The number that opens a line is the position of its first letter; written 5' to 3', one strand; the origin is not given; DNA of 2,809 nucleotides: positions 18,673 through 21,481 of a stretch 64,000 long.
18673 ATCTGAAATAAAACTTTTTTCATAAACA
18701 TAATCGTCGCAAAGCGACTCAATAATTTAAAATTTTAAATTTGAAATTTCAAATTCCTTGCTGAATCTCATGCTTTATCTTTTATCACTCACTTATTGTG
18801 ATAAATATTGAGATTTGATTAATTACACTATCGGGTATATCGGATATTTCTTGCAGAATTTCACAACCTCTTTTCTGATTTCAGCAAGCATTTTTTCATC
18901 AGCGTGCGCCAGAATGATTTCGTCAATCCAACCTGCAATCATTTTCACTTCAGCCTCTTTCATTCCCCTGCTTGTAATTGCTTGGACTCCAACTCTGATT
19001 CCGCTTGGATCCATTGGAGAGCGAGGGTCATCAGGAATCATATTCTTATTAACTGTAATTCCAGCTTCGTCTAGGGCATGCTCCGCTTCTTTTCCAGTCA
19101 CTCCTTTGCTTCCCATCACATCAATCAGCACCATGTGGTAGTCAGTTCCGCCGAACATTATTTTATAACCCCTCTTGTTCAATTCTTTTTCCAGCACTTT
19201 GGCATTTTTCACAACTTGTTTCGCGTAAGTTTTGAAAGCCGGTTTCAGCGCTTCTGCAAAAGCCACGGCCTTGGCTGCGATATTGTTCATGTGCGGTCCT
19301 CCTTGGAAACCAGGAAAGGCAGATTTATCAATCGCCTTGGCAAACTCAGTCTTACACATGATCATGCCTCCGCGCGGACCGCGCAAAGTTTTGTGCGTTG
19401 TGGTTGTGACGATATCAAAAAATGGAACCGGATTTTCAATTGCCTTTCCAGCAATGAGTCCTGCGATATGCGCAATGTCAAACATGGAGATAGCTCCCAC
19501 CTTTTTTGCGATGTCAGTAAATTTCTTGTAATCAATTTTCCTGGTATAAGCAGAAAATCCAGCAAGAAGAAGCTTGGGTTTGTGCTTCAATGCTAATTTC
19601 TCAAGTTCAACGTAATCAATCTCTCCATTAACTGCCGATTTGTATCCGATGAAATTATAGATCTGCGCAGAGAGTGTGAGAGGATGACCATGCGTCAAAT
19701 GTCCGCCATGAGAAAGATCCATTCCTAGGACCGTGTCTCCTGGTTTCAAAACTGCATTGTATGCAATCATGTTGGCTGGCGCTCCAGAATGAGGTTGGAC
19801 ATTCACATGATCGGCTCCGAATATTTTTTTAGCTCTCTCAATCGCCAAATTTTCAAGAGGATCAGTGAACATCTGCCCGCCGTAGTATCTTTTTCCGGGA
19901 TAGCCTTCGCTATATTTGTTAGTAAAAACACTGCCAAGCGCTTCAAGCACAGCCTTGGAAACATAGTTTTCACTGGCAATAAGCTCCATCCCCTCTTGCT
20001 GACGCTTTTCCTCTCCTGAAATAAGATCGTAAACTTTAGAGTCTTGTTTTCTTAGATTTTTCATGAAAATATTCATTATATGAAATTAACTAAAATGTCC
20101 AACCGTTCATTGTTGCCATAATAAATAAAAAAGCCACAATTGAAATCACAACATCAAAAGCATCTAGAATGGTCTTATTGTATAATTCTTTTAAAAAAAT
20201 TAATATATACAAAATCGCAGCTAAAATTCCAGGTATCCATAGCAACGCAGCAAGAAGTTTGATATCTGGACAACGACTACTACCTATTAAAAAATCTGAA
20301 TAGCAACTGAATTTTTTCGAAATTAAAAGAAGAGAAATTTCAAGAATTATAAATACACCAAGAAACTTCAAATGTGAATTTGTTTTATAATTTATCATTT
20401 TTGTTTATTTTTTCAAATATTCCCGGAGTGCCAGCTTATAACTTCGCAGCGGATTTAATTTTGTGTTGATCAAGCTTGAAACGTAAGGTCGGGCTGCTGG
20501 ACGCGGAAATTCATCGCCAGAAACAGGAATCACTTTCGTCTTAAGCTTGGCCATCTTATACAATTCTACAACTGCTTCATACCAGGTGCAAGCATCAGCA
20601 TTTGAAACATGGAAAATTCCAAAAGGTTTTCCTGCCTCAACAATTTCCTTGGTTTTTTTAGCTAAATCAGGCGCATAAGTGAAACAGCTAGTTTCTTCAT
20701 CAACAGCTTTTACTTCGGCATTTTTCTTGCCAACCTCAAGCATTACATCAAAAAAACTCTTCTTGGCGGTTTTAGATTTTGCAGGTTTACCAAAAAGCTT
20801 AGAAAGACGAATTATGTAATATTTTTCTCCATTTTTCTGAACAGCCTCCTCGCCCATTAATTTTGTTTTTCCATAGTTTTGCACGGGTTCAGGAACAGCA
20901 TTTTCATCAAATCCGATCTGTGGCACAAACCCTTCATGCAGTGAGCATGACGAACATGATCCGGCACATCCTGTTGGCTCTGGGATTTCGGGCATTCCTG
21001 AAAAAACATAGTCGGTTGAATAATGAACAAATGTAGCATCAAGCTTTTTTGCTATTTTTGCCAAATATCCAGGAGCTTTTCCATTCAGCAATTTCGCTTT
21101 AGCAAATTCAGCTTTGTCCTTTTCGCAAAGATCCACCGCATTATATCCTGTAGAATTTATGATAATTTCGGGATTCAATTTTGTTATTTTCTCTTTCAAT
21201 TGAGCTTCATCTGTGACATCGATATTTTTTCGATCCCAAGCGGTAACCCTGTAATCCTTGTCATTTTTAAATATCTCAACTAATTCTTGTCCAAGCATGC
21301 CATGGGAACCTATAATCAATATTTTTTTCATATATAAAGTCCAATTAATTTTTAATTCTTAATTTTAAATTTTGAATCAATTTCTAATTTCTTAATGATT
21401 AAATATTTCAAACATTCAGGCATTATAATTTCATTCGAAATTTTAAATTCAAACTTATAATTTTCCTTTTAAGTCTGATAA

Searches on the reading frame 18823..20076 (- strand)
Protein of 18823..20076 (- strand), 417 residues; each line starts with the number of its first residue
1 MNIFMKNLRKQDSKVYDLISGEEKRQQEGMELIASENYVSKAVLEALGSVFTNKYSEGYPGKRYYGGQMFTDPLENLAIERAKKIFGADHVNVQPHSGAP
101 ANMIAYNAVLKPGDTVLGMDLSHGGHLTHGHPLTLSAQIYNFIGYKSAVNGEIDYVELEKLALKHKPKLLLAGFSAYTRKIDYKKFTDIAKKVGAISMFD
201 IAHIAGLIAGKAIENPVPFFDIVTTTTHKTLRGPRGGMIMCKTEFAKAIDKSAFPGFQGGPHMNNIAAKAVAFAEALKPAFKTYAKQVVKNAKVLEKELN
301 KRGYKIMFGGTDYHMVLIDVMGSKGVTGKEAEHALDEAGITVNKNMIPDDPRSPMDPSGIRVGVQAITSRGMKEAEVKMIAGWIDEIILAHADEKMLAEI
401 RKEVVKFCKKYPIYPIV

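Call 50: search_protein_families(library=pfam, proteins=[window:18823-20076:-], max_evalue=0.00001)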
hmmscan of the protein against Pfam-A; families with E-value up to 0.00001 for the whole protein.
window:18823-20076:- (417 aa): 2 families
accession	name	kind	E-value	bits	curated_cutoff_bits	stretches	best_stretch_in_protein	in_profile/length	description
PF00464.25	SHMT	-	2.8e-153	510.7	27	1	8-384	1-399/399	Serine hydroxymethyltransferase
PF00155.27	Aminotran_1_2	-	2.7e-09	37.1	19.7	1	88-369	63-351/361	Aminotransferase class I and II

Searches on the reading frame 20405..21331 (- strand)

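Call 70: search_protein_families(library=pfam, proteins=[window:20405-21331:-], max_evalue=0.00001)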
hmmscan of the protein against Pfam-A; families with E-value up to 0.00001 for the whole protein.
window:20405-21331:- (308 aa): 2 families
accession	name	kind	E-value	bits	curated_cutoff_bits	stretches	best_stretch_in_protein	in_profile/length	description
PF04321.23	RmlD_sub_bind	-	8.9e-63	212.5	27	1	3-306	2-282/287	RmlD substrate binding domain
PF01370.27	Epimerase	-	3.5e-18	66.3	20.9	1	4-233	1-227/240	NAD dependent epimerase/dehydratase family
